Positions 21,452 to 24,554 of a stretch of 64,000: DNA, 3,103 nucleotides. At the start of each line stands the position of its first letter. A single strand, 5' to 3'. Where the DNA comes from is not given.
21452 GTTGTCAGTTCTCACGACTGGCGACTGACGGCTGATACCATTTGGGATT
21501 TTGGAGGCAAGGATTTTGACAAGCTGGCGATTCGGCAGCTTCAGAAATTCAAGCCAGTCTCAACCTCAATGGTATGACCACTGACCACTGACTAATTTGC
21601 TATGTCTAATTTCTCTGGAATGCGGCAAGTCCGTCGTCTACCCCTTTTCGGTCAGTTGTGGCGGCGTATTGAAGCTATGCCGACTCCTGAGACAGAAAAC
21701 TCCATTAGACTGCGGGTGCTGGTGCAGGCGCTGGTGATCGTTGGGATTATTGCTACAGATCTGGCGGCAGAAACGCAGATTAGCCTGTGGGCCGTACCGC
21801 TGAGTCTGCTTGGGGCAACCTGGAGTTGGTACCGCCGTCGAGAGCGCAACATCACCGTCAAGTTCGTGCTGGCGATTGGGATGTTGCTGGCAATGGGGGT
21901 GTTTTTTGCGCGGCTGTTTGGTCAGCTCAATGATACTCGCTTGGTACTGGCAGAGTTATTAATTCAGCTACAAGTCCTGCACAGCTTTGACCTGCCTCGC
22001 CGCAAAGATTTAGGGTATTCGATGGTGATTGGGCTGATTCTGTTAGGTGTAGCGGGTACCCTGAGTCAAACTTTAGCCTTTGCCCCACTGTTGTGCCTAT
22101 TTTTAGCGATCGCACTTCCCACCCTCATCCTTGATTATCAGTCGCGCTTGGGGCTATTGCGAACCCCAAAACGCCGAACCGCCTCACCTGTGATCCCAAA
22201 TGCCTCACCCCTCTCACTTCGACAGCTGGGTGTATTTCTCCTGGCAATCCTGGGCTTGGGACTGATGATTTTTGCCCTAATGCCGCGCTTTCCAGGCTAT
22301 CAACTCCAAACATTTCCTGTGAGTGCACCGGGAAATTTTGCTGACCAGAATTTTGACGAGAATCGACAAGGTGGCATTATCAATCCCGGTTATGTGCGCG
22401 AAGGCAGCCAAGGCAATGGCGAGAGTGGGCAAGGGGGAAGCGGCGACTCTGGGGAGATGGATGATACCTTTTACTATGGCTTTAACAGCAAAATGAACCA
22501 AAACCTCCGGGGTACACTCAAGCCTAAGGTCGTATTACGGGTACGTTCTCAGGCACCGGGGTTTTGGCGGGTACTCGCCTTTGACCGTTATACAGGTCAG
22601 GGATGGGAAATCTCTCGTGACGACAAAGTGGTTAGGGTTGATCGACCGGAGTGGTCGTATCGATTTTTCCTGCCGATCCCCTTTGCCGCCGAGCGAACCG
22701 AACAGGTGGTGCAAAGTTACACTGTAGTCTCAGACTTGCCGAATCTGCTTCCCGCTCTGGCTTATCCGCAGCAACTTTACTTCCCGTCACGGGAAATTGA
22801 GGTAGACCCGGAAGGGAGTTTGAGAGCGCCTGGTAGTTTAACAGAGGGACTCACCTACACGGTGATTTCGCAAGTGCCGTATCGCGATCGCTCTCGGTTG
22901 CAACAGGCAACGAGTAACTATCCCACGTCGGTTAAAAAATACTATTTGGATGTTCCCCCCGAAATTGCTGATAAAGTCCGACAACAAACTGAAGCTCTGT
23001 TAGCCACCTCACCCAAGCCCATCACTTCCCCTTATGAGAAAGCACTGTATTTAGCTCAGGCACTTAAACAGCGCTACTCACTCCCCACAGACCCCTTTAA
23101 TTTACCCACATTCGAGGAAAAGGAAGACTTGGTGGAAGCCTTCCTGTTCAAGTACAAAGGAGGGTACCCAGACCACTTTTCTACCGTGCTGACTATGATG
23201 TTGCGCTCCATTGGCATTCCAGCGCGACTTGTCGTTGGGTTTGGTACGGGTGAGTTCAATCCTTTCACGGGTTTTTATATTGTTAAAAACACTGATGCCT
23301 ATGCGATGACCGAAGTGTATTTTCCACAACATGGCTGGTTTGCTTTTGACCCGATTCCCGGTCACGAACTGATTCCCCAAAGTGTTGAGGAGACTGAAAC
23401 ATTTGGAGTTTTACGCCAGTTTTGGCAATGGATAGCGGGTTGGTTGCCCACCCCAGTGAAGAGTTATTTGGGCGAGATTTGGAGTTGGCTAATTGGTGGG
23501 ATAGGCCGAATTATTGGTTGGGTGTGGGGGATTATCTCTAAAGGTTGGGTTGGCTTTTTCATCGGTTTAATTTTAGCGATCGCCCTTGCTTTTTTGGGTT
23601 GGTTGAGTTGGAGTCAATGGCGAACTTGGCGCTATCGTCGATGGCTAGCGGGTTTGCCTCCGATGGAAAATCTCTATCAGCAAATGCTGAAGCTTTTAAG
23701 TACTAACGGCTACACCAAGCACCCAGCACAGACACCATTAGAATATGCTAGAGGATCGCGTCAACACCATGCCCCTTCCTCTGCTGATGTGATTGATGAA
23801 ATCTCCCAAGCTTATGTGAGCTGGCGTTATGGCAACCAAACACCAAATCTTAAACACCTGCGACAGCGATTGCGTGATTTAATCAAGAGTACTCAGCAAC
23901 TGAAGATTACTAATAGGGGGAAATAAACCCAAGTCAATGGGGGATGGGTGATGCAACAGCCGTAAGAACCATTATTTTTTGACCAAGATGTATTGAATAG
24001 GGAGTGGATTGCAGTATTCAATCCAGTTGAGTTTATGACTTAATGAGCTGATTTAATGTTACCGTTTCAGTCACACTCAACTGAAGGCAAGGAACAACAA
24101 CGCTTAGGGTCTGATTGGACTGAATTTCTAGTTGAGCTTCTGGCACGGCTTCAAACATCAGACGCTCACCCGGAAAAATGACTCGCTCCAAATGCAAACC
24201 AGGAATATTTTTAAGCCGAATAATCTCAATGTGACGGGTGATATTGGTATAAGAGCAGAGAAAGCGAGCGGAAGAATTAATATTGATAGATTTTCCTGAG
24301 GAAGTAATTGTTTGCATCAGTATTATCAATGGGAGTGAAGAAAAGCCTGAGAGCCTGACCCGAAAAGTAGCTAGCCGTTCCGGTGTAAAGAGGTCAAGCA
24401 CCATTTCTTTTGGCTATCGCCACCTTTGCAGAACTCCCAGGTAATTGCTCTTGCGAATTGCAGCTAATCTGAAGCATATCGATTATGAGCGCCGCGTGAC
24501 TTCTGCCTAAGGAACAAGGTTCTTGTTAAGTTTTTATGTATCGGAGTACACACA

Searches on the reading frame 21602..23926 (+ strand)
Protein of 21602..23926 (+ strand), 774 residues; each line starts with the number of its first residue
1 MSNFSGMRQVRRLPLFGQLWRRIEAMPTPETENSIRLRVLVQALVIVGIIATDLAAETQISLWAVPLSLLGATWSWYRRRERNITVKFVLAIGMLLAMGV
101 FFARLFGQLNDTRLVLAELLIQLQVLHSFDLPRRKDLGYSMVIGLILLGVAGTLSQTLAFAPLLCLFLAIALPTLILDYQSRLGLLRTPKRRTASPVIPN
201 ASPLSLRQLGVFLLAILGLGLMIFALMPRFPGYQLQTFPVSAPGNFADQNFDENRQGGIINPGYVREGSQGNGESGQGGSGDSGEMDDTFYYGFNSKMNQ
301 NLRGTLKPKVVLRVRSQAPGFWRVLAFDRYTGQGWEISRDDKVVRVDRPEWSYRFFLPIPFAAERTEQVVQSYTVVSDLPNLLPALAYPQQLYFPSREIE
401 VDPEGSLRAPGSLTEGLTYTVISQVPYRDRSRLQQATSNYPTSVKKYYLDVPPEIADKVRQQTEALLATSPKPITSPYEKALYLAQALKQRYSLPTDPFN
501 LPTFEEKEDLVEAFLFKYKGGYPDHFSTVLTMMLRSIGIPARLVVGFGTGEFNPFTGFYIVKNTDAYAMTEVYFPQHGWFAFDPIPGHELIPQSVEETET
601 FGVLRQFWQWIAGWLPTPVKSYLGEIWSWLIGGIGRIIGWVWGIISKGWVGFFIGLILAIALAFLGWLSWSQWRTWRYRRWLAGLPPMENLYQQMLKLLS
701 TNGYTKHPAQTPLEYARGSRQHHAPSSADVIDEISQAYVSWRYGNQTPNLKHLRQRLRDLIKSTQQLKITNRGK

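Call 11: search_protein_families(library=pfam, proteins=[window:21602-23926:+])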
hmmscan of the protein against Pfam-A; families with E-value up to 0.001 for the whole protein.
window:21602-23926:+ (774 aa): 3 families
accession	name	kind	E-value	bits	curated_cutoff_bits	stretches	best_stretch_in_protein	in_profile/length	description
PF11992.13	TgpA_N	-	4e-25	88.9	30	1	44-429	3-332/333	TgpA N-terminal domain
PF01841.26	Transglut_core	-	8.8e-20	71.4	23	1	474-584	11-108/108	Transglutaminase-like superfamily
PF13559.11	DUF4129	-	5e-16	59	24.8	1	691-758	1-66/69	Domain of unknown function (DUF4129)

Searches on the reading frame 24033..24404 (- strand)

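Call 11: search_protein_families(library=pfam, proteins=[window:24033-24404:-])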
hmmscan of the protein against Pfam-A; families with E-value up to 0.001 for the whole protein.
window:24033-24404:- (123 aa): 1 family
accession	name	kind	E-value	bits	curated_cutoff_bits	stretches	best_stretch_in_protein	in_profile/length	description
PF08865.16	DUF1830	-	1.8e-22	79.5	25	1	50-111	1-66/66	Domain of unknown function (DUF1830)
